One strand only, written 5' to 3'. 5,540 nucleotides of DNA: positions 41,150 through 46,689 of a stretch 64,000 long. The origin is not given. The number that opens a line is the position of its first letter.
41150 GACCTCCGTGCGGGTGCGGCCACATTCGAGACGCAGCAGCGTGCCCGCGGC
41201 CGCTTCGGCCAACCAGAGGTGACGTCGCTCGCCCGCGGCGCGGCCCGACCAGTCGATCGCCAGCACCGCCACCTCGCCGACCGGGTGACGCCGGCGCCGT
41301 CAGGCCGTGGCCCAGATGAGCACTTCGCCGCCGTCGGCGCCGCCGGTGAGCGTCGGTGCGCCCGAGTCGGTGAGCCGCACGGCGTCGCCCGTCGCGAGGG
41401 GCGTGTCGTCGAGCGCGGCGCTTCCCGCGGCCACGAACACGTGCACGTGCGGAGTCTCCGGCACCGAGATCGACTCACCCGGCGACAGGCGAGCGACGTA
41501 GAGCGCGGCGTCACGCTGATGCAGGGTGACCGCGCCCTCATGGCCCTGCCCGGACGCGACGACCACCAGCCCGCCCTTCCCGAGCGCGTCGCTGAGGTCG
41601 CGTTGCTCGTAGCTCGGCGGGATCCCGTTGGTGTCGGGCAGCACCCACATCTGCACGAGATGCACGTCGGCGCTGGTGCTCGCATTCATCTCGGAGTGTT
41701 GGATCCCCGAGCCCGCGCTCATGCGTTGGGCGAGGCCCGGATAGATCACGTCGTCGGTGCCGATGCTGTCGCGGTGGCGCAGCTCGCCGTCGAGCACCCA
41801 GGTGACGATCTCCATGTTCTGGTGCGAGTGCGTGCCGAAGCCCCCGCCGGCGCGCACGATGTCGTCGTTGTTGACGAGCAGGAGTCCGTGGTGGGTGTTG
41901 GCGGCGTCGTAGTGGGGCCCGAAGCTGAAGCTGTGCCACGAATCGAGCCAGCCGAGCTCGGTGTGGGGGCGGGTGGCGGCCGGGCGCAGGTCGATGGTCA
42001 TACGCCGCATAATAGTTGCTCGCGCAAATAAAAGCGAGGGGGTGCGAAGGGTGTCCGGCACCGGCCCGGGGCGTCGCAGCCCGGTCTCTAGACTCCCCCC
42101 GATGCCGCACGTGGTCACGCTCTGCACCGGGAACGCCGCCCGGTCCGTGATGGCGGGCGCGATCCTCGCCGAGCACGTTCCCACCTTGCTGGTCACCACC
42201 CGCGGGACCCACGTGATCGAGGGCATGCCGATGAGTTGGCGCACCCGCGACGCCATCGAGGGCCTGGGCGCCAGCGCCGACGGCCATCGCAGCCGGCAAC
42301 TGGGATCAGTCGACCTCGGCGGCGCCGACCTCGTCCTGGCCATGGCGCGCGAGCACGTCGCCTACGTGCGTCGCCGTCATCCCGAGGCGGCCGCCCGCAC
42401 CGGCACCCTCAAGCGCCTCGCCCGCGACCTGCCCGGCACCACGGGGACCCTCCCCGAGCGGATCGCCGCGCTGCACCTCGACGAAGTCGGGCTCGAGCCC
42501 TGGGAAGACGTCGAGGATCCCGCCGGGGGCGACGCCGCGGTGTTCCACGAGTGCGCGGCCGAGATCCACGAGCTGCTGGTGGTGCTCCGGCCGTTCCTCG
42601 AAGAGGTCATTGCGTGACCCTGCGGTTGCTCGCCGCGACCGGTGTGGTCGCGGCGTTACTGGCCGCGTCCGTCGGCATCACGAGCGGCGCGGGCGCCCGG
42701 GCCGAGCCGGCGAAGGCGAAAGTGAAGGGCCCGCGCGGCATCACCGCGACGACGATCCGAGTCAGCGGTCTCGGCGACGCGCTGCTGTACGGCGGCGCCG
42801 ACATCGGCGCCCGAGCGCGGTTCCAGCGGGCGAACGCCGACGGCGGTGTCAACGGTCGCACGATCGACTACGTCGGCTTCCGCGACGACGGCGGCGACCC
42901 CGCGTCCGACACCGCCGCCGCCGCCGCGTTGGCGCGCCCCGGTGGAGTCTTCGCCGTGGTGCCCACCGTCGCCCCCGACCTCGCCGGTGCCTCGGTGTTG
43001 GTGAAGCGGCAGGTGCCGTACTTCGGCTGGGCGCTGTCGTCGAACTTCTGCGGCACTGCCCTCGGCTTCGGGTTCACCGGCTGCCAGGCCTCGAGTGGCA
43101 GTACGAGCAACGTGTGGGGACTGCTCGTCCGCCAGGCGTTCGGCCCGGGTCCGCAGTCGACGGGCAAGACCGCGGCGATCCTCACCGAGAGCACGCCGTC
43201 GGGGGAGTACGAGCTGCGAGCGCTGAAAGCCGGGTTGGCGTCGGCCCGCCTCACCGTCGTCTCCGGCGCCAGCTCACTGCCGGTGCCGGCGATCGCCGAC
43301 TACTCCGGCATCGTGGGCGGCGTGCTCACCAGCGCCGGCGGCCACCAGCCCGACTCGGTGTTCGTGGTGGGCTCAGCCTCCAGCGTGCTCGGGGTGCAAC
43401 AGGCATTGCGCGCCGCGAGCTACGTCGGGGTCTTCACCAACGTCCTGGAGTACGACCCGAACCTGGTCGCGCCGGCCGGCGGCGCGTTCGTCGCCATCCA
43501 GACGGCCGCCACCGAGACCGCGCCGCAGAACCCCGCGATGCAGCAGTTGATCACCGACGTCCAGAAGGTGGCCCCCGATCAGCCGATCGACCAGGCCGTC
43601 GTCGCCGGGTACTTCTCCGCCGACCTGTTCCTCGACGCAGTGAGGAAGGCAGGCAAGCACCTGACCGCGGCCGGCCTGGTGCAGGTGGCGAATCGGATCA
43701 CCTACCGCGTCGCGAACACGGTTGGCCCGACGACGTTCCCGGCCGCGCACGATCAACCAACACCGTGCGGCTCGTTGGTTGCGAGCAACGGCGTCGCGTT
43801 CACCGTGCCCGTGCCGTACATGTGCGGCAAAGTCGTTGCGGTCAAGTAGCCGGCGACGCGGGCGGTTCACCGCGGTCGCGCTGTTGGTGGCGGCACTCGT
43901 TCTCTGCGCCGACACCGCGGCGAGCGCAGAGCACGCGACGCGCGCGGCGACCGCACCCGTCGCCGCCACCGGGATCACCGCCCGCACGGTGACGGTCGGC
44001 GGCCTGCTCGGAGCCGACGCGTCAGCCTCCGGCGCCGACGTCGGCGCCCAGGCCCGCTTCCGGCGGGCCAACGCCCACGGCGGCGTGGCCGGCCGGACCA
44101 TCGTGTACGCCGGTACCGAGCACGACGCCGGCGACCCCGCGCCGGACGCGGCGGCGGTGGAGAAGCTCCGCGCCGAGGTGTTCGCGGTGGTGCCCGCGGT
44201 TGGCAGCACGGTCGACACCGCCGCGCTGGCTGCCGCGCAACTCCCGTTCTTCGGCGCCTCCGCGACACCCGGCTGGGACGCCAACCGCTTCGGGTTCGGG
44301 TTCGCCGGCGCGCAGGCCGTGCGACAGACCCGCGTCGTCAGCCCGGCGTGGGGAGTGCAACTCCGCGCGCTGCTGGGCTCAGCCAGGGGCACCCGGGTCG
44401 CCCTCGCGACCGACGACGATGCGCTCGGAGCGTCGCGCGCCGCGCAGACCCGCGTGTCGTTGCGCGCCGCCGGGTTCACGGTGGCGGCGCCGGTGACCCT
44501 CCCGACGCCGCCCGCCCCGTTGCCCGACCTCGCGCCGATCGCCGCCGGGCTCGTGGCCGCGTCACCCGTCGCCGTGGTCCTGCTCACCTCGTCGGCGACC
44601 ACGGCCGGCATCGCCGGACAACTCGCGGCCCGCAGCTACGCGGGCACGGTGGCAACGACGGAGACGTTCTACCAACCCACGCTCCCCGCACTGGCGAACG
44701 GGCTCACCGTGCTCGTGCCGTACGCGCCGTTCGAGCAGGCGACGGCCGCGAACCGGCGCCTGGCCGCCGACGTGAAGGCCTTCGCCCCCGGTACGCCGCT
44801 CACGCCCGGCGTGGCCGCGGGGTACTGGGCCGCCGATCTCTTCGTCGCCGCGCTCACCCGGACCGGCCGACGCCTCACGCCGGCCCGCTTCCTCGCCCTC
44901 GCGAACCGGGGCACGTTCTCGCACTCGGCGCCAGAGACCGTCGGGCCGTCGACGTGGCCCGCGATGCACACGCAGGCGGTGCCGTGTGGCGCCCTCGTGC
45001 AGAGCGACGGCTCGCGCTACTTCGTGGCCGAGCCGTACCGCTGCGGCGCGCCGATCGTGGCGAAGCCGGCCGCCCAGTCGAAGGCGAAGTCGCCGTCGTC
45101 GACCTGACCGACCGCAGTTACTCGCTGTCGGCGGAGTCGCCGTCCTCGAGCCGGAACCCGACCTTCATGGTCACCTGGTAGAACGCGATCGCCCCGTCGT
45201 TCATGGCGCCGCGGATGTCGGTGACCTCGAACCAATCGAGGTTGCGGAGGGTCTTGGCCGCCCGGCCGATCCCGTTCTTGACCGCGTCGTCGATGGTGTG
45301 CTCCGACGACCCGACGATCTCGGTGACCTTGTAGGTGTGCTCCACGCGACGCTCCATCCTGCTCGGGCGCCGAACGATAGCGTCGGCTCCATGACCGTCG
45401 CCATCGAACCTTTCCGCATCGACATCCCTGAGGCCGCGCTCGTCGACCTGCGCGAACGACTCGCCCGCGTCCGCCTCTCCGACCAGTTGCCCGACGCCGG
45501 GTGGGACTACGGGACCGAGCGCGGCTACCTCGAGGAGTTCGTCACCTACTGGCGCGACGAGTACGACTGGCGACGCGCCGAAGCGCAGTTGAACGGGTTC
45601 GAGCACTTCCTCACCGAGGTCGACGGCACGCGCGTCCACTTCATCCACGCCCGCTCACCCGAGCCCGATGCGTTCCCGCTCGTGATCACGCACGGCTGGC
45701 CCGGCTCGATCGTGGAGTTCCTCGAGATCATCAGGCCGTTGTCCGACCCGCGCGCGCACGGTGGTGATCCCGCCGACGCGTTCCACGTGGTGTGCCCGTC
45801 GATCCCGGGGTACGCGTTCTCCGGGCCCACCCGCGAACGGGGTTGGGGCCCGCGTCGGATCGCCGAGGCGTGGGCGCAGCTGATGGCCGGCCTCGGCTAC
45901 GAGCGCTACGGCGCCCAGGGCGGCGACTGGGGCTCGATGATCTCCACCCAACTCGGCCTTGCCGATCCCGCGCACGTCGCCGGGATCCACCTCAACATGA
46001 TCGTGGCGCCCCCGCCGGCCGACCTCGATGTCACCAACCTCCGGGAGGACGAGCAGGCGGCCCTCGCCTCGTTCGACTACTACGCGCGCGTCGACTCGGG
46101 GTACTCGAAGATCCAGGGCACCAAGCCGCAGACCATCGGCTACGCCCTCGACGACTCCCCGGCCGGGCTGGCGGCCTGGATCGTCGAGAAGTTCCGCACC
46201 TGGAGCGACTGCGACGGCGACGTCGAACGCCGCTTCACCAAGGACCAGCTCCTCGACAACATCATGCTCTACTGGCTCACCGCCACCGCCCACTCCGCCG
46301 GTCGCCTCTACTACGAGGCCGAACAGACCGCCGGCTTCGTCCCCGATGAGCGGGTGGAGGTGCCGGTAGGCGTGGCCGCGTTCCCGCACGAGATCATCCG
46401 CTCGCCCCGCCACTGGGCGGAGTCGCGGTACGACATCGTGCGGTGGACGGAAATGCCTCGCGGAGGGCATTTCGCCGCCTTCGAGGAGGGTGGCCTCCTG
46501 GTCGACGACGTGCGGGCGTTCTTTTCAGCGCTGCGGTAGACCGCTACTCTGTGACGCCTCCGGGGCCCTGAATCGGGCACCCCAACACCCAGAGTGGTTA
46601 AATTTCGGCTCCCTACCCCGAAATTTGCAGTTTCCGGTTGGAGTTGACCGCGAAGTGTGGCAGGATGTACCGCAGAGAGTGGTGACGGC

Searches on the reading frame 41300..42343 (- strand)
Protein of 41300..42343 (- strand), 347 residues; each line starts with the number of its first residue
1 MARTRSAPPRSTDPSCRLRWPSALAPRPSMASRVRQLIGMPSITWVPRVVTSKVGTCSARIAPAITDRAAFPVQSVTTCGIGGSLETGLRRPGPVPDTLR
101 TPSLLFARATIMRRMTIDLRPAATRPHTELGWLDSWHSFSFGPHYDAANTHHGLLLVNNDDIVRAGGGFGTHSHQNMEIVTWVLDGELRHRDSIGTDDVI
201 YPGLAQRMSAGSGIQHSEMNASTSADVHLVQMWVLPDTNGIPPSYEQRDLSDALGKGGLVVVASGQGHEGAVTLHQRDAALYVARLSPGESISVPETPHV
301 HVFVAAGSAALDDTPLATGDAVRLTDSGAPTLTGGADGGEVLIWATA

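Call 52: search_protein_families(library=pfam, proteins=[window:41300-42343:-], max_evalue=0.001)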
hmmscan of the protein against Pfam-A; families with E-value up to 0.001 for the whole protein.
window:41300-42343:- (347 aa): 2 families
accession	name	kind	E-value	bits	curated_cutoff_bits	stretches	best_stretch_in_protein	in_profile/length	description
PF02678.22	Pirin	-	2.4e-32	111.6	26.1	1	128-234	9-108/108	Pirin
PF17954.7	Pirin_C_2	-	5.8e-12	46.1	22.9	1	261-342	1-82/86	Quercetinase C-terminal cupin domain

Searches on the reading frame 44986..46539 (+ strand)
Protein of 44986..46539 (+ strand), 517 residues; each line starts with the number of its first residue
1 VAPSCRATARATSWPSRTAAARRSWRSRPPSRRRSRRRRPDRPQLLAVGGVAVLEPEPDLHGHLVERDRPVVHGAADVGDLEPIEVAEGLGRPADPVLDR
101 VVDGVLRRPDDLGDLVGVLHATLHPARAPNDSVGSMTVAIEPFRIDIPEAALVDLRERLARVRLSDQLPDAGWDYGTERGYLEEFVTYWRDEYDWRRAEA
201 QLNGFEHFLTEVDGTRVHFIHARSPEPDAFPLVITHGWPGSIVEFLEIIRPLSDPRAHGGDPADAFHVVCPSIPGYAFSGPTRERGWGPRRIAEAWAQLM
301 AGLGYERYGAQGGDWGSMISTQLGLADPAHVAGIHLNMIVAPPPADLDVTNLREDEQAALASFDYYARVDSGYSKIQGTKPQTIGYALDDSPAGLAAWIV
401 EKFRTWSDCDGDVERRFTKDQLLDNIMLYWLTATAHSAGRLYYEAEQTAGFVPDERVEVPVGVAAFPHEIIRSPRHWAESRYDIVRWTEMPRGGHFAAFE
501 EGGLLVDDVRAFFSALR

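Call 53: search_protein_families(library=pfam, proteins=[window:44986-46539:+], max_evalue=0.001)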
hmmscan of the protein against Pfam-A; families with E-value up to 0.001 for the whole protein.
window:44986-46539:+ (517 aa): 2 families
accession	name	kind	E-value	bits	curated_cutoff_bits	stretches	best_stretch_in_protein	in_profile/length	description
PF06441.18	EHN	-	9.1e-38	129.2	22.8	1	140-245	1-107/107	Epoxide hydrolase N terminus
PF00561.26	Abhydrolase_1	-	2.4e-14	54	25.8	1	231-353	2-110/245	alpha/beta hydrolase fold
